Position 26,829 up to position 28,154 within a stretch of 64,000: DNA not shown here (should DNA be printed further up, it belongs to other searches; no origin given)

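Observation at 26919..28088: Opposite-strand orphan gene wedged into the conserved yabP-yabQ-divIC sporulation operon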

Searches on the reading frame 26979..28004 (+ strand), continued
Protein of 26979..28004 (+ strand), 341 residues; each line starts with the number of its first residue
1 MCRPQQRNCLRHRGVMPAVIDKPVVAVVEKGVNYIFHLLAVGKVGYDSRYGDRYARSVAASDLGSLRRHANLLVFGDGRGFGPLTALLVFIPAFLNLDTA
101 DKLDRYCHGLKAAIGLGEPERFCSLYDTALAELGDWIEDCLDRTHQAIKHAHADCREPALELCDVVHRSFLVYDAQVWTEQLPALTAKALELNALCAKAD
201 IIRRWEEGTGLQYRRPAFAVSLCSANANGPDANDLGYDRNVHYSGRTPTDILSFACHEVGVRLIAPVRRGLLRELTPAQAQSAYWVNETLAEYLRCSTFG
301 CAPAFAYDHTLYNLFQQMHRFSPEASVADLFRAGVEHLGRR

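Call 43: search_protein_families(library=pfam, proteins=[P0153, P0154, P0003, P0160, P0166, P0164, P0157, P0005, P0008, P0012], max_evalue=10)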
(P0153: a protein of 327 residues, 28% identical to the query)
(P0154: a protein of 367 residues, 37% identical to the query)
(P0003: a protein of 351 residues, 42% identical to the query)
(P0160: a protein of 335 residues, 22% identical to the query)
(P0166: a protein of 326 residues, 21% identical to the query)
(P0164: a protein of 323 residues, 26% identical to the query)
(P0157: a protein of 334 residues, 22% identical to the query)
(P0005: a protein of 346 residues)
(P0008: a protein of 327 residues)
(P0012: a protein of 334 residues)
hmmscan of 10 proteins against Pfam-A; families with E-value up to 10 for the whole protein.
P0153 (327 aa): 0 families

P0154 (367 aa): 0 families

P0003 (351 aa): 0 families

P0160 (335 aa): 0 families

P0166 (326 aa): 2 families
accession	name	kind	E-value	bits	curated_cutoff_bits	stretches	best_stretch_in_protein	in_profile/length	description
PF08938.16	HBS1_N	-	0.3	11.9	26.4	1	30-54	9-34/78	HBS1 N-terminus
PF15727.10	DUF4678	-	0.36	10.5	27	1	40-67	256-283/381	Domain of unknown function (DUF4678)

P0164 (323 aa): 0 families

P0157 (334 aa): 0 families

P0005 (346 aa): 0 families

P0008 (327 aa): 1 family
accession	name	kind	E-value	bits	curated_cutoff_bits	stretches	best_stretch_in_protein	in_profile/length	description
PF03722.19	Hemocyanin_N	-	0.15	13.2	28.9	1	235-296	18-80/124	Hemocyanin, all-alpha domain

P0012 (334 aa): 0 families

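Call 44: list_cluster_members(proteins=[P0153, P0160, P0166, P0001])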
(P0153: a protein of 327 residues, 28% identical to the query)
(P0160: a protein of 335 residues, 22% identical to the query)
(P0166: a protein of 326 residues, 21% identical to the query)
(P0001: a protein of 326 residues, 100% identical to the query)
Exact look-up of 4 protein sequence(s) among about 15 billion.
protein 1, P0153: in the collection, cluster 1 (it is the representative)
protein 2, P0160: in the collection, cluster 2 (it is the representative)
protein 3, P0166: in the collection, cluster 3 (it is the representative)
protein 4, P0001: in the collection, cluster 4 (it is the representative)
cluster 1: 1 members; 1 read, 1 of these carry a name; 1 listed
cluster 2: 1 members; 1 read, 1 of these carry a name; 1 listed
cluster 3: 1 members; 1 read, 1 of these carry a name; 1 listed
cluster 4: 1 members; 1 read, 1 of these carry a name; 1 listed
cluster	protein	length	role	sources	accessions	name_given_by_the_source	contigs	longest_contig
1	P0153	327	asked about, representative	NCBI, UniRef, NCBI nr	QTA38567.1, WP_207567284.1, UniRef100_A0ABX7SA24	hypothetical protein JYK00_03375 [Thermosipho ferrireducens] | DUF1570 domain-containing protein n=1 Tax=Thermosipho ferrireducens TaxID=2571116 ... | hypothetical protein [Thermosipho ferrireducens]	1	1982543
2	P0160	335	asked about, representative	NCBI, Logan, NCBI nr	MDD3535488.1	MAG: hypothetical protein PHC50_05010 [Candidatus Cloacimonetes bacterium] | hypothetical protein [Candidatus Cloacimonadota bacterium]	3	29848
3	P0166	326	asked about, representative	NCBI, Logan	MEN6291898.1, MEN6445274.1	MAG: hypothetical protein ABFD07_07790 [Methanobacterium sp.]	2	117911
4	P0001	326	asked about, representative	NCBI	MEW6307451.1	MAG: hypothetical protein AB1492_00155 [Bacillota bacterium]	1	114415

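Call 50: search_protein_families(library=ncbifam, alignment_id=A4, max_evalue=0.1)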
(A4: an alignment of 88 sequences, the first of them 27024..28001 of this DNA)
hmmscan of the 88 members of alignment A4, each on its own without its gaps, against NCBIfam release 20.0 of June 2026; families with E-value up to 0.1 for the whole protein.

A. member 1, window:27024-28001:+ (326 aa): 0 families

B. families by the number of members that match (of 88 scanned): 12 families
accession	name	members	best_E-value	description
NF041162.2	encap_f2a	1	0.0023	family 2A encapsulin nanocompartment shell protein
TIGR00540.1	TPR_hemY_coli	1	0.0031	heme biosynthesis-associated TPR protein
TIGR01703.1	hybrid_clust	1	0.012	hydroxylamine reductase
NF003361.0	PRK04435.1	1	0.016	ACT domain-containing protein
TIGR03543.1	divI1A_rptt_fam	1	0.025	DivIVA domain repeat protein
TIGR01240.1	mevDPdecarb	1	0.028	diphosphomevalonate decarboxylase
NF047408.1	SA0632_fam_LP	1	0.029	SA0632 family lipoprotein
NF008024.0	PRK10754.1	1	0.051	NADPH:quinone reductase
NF058647.1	lipo_LytA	1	0.07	acidic lipoprotein LytA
NF011981.0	PRK15446.1-2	1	0.073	alpha-D-ribose 1-methylphosphonate 5-triphosphate diphosphatase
NF002848.0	PRK03103.1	1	0.082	DNA polymerase IV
TIGR00458.1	aspS_nondisc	1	0.1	aspartate--tRNA(Asn) ligase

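Call 51: search_protein_families(library=pfam, proteins=[L001:2871-3779:+, L001:1658-2719:-], max_evalue=0.01)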
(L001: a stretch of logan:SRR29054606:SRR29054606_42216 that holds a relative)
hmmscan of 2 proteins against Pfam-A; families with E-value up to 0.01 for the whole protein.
L001:2871-3779:+ (302 aa): 4 families
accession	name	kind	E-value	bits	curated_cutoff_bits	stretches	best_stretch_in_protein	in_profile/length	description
PF13508.13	Acetyltransf_7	-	6.6e-07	30.1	27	1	52-140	4-83/84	Acetyltransferase (GNAT) domain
PF00583.31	Acetyltransf_1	-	1.5e-06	28.9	20.7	1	32-139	17-116/116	Acetyltransferase (GNAT) family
PF13673.13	Acetyltransf_10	-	0.00017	22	23.6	1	40-147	20-115/128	Acetyltransferase (GNAT) domain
PF08445.16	FR47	-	0.00065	20.1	22.1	1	66-145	5-83/86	FR47-like protein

L001:1658-2719:- (353 aa): 0 families

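Call 56: fold_search(model_id=the predicted structure, library=viral)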
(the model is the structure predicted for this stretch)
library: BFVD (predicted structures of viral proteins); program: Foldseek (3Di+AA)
matches with E <= 10: 60; with E <= 0.001: 0
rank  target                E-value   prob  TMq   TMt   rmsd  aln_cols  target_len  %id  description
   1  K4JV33                5.0e-01  0.06  0.12  0.08  25.0       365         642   12  ribonucleoside-diphosphate reductase [Abalone herpesvirus (isolate Abalone/Australia/Victoria/2009)]
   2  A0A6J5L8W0            7.3e-01  0.04  0.10  0.10  30.4       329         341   13  Flagellar basal-body/hook protein, C-terminal domain containing protein [uncultured Caudovirales phage]
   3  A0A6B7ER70            1.0e+00  0.03  0.11  0.08  24.4       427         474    9  (no name in the UniProt tables at hand)
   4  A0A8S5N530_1          1.0e+00  0.04  0.11  0.06  28.4       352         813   10  Minor tail protein [Siphoviridae sp. ctWDo30]
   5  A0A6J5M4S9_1          1.5e+00  0.08  0.19  0.09  16.8       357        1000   14  ART-PolyVal-like domain-containing protein [uncultured Caudovirales phage]
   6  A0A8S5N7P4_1          1.6e+00  0.07  0.18  0.08  19.6       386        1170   11  Nuclease [Myoviridae sp. ctiBE32]
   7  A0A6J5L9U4            1.7e+00  0.38  0.21  0.44   7.4       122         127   16  Uncharacterized protein [uncultured Caudovirales phage]
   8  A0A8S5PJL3            1.8e+00  0.04  0.14  0.09  38.8       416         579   13  Tail tape measure (Fragment) [Siphoviridae sp. ct8M020]
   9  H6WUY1                2.1e+00  0.04  0.15  0.13  20.1       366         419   10  UL43 [Gallid alphaherpesvirus 2]
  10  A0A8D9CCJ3            2.3e+00  0.04  0.14  0.07  20.9       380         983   10  Uncharacterized protein [uncultured marine phage]
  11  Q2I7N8                2.4e+00  0.03  0.12  0.12  22.9       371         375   11  Putative tape measure protein [Streptococcus phage 700P1]
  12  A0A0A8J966            2.7e+00  0.03  0.14  0.11  24.7       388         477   10  Uncharacterized protein [Ralstonia phage RSL2]
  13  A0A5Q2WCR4            3.0e+00  0.03  0.15  0.14  20.1       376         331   10  (no name in the UniProt tables at hand)
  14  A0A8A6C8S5            3.4e+00  0.02  0.13  0.11  18.7       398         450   10  (no name in the UniProt tables at hand)
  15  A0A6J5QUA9            3.7e+00  0.04  0.14  0.06  27.5       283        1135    9  Uncharacterized protein [uncultured Caudovirales phage]
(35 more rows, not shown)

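Call 60: find_encoding_contigs(protein=P0005, flank=6000, max_places=2)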
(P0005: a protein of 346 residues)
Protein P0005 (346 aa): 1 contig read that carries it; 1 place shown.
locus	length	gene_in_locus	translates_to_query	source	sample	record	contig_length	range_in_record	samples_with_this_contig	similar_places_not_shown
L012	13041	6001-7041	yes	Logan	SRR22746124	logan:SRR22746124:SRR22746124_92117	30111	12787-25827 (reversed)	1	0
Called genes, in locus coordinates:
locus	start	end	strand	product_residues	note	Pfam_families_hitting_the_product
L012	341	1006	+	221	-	PF04143:Sulf_transp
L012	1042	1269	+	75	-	PF01206:TusA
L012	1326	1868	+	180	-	PF04143:Sulf_transp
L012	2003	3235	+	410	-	PF00890:FAD_binding_2 (weak), PF01266:DAO (faint), PF01946:Thi4 (weak), PF07992:Pyr_redox_2, PF12831:FAD_oxidored (weak), PF13738:Pyr_redox_3, PF00070:Pyr_redox, PF00085:Thioredoxin, +1 more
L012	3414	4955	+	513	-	-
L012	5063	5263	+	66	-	-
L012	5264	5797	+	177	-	PF07875:Coat_F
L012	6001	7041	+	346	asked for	-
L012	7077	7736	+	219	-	PF12804:NTP_transf_3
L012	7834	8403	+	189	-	PF09819:ABC_cobalt (weak)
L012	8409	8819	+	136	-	PF00126:HTH_1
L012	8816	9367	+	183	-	PF03266:NTPase_1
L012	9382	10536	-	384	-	PF02771:Acyl-CoA_dh_N, PF02770:Acyl-CoA_dh_M, PF00441:Acyl-CoA_dh_1, PF08028:Acyl-CoA_dh_2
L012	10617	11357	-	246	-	PF04250:DUF429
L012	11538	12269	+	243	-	PF01325:Fe_dep_repress, PF02742:Fe_dep_repr_C, PF04023:FeoA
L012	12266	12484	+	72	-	PF04023:FeoA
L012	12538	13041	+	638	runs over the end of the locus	PF01926:MMR_HSR1, PF02421:FeoB_N, PF07670:Gate, PF07664:FeoB_C, PF07670:Gate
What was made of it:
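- One family member (P0005) sits next to a Coat_F gene (call 60).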

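Call 61: find_encoding_contigs(protein=P0166, flank=6000, max_places=2)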
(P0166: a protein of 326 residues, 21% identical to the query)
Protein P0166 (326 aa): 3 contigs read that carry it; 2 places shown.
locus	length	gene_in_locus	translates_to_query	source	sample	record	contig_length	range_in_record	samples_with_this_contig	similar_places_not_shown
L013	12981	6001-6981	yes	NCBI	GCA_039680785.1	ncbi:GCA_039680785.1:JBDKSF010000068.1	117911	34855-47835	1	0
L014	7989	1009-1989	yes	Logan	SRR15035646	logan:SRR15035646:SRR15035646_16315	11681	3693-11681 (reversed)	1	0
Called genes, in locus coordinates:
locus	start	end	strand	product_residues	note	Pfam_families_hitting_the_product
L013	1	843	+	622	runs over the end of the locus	PF13292:DXP_synthase_N, PF00456:Transketolase_N, PF02779:Transket_pyr, PF02780:Transketolase_C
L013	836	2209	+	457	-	PF10396:TrmE_N, PF12631:MnmE_helical, PF01926:MMR_HSR1, PF02421:FeoB_N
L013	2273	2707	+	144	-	-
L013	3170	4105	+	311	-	-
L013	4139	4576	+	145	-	-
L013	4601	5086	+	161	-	PF08937:ThsB_TIR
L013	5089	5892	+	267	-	-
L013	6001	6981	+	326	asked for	-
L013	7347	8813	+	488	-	PF18962:Por_Secre_tail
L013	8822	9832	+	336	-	PF01018:GTP1_OBG, PF01926:MMR_HSR1, PF02421:FeoB_N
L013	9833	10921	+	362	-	PF02481:DNA_processg_A, PF17782:WHD_DprA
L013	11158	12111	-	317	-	PF18962:Por_Secre_tail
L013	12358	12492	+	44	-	PF00468:Ribosomal_L34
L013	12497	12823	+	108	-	PF00825:Ribonuclease_P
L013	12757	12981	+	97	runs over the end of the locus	PF01809:YidD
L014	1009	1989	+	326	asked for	-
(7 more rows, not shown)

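Call 62: find_encoding_contigs(protein=P0164, flank=6000, max_places=2)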
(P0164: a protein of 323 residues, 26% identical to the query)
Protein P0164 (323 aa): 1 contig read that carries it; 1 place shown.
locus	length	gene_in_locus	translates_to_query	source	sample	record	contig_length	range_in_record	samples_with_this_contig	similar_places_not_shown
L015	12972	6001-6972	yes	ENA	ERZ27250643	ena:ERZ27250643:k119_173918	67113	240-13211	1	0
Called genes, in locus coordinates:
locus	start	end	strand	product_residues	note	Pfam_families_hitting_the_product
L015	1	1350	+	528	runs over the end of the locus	?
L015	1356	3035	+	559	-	PF00501:AMP-binding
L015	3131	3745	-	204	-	PF21982:RecX_HTH1 (weak), PF02631:RecX_HTH2 (faint)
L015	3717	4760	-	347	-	PF00154:RecA_N, PF06745:ATPase (weak), PF08423:Rad51, PF13481:AAA_25 (faint), PF27531:MT3502_N (weak), PF21096:RecA_C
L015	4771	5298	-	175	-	PF02834:LigT_PEase, PF13563:2_5_RNA_ligase2, PF10469:AKAP7_NLS (weak), PF02834:LigT_PEase (weak)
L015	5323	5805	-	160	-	PF04008:Adenosine_kin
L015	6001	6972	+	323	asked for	-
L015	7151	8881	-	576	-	PF13432:TPR_16 (faint)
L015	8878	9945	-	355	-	PF16125:DUF4837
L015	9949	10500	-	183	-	PF01066:CDP-OH_P_transf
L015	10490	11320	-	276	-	-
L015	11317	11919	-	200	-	PF05175:MTS, PF06325:PrmA, PF13489:Methyltransf_23 (weak), PF02390:Methyltransf_4 (weak), PF13847:Methyltransf_31, PF08241:Methyltransf_11, PF08242:Methyltransf_12, PF13649:Methyltransf_25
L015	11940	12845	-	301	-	PF02445:NadA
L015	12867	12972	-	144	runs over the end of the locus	PF22769:DCD, PF00692:dUTPase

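Call 67: find_related_loci(query=window:27024-28001:+, collection=metagenome_contigs, flank=5000)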
Query window:27024-28001:+ (326 aa) in metagenome_contigs; peptide patterns used: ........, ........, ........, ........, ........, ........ (x = any residue, [..] = any of these).
87 stretches matched a pattern, but none encodes a relative of the query by tblastn (E <= 1e-3).

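Call 68: find_related_loci(query=window:27024-28001:+, collection=viral_contigs, flank=5000)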
Query window:27024-28001:+ (326 aa) in viral_contigs; peptide patterns used: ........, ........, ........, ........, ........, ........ (x = any residue, [..] = any of these).
2 stretches matched a pattern, but none encodes a relative of the query by tblastn (E <= 1e-3).
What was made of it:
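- Tried and rejected: Metagenome and viral scans with the single protein found no relatives (calls 67, 68).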

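Call 70: find_related_loci(query=A6, collection=metagenome_contigs, flank=6000)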
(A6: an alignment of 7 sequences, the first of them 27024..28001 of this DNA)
Query A6 (326 aa) in metagenome_contigs; peptide patterns used: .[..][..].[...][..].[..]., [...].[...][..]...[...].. (x = any residue, [..] = any of these).
110 stretches matched a pattern; 6 encode a relative of the query (tblastn E <= 1e-3); 6 distinct loci.
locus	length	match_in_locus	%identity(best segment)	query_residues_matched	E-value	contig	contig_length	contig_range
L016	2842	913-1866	33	5-323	5e-66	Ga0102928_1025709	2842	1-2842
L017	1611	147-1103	31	5-326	1e-55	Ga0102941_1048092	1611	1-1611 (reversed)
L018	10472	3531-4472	35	6-320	4e-50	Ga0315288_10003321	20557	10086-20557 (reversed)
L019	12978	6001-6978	34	2-321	7e-48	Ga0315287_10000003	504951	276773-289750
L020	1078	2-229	46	5-80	2e-20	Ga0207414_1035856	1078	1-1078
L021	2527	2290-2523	52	6-84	1e-19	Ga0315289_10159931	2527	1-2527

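Call 77: find_homologous_proteins(query=A6, max_evalue=1e-10)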
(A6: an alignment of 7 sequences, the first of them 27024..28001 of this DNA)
Query A6 (7 sequences) (326 aa, profile of the alignment): 7 proteins with E <= 1e-10 among 7550 candidates.
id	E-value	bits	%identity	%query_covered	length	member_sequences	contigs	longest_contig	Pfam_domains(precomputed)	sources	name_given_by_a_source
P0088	2.1e-126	440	28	88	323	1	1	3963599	-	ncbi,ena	-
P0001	8.2e-126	438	100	100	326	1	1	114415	-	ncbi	ncbi:MAG: hypothetical protein AB1492_00155 [Bacillota bacterium]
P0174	1.3e-113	398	31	88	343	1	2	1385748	-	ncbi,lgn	-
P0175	3.0e-73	265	28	98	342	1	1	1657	-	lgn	-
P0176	3.6e-73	265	30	98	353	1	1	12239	-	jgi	jgi:hypothetical protein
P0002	2.5e-71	259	78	67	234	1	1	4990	-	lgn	-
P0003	1.3e-61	227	42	75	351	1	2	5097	-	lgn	-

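Call 78: find_encoding_contigs(protein=P0088, flank=7000, max_places=2)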
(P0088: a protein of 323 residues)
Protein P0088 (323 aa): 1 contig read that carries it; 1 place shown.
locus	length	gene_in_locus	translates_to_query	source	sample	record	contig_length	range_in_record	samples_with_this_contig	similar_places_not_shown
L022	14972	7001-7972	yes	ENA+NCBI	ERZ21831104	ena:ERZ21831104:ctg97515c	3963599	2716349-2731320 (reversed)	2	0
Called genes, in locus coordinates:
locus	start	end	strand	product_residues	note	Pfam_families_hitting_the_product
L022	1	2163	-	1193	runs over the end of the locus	PF17201:Cache_3-Cache_2, PF02743:dCache_1, PF17203:sCache_3_2, PF17202:sCache_3_3, PF08269:dCache_2, PF17200:sCache_2, PF18947:HAMP_2, PF18947:HAMP_2, +7 more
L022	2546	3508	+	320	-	PF17170:DUF5128, PF15869:TolB_like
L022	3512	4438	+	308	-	PF17170:DUF5128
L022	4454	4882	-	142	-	PF12773:DZR (weak), PF13240:Zn_Ribbon_1, PF13248:Zn_ribbon_3 (weak)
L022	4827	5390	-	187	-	PF13240:Zn_Ribbon_1 (faint)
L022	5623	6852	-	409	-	-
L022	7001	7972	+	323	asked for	-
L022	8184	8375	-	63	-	PF00830:Ribosomal_L28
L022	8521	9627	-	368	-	PF00027:cNMP_binding, PF00512:HisKA (weak), PF02518:HATPase_c, PF14501:HATPase_c_5 (weak)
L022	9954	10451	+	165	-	PF04542:Sigma70_r2, PF08281:Sigma70_r4_2, PF04545:Sigma70_r4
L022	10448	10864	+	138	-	PF13490:zf-HC2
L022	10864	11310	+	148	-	-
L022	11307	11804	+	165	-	PF13801:Metal_resist (weak), PF07813:LTXXQ, PF16231:DUF4890 (weak)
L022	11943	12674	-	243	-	PF00037:Fer4 (faint), PF12837:Fer4_6 (faint), PF12838:Fer4_7 (faint), PF13187:Fer4_9 (weak), PF13620:CarboxypepD_reg, PF13715:CarbopepD_reg_2 (weak), PF18962:Por_Secre_tail (weak), PF13860:FlgD_ig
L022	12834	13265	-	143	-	PF00903:Glyoxalase, PF06983:3-dmu-9_3-mt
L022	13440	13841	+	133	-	PF01451:LMWPc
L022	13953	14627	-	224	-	PF13585:CHU_C (faint), PF18962:Por_Secre_tail (faint), PF13860:FlgD_ig (weak), PF10029:DUF2271 (faint), PF13860:FlgD_ig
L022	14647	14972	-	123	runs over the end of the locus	PF13585:CHU_C (weak), PF13860:FlgD_ig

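Call 79: find_encoding_contigs(protein=P0174, flank=7000, max_places=2)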
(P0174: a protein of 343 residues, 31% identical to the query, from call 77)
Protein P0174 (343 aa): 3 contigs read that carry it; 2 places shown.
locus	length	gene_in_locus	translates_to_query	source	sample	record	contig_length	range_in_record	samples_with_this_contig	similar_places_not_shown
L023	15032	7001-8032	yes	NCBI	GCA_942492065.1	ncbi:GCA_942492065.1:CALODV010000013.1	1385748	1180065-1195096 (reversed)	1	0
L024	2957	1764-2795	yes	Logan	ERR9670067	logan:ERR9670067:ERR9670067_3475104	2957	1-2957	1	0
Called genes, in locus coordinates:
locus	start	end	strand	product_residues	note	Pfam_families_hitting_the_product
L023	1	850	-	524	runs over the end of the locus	PF04223:CitF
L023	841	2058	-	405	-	PF06857:ACP, PF03328:HpcH_HpaI, PF15617:C-C_Bond_Lyase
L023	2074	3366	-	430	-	PF05222:AlaDh_PNT_N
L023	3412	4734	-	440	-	PF03435:Sacchrp_dh_NADP, PF16653:Sacchrp_dh_C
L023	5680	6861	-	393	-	-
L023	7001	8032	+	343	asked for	-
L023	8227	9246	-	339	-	PF12768:Rax2 (faint), PF14312:FG-GAP_2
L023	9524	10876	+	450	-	-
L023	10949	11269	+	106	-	-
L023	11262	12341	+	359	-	PF01381:HTH_3 (weak), PF06114:Peptidase_M78 (weak)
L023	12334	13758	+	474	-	-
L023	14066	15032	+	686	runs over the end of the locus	PF01642:MM_CoA_mutase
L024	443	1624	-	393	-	-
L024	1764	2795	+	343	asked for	-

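Call 81: search_protein_families(library=pfam, proteins=[L022:5623-6852:-, L023:5680-6861:-, L012:3414-4955:+, L019:5208-5993:+, L018:481-1560:-, L018:2821-3489:+], max_evalue=0.01)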
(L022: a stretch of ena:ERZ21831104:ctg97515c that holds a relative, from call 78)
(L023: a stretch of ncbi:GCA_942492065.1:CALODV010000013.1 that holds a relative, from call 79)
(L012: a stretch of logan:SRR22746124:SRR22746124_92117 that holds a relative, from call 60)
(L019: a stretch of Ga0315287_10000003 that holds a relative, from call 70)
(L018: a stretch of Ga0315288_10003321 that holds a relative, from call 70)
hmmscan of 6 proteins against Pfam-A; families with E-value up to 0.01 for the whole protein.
L022:5623-6852:- (409 aa): 1 family
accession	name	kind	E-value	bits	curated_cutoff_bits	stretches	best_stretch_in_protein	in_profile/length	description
PF21544.3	PorZ_N_b_propeller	-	0.0085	16.8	27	0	138-195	78-135/154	TSS9, PorZ, N-terminal beta-propeller domain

L023:5680-6861:- (393 aa): 0 families

L012:3414-4955:+ (513 aa): 0 families

L019:5208-5993:+ (261 aa): 2 families
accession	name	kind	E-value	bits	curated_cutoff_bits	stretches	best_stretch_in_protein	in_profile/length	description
PF07929.16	PRiA4_ORF3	-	2.8e-55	187.1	26.6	1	6-183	3-172/173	Plasmid pRiA4b ORF-3-like protein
PF24828.1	DUF7713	-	0.0068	16.4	24.1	0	209-240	17-52/68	Domain of unknown function (DUF7713)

L018:481-1560:- (359 aa): 0 families

L018:2821-3489:+ (222 aa): 2 families
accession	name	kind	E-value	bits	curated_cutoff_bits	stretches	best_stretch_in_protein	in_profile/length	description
PF12867.12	DinB_2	-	4.7e-13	50.1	24.8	1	69-202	1-128/128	DinB superfamily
PF05163.17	DinB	-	1.7e-10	41.5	23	1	66-218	8-154/165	DinB family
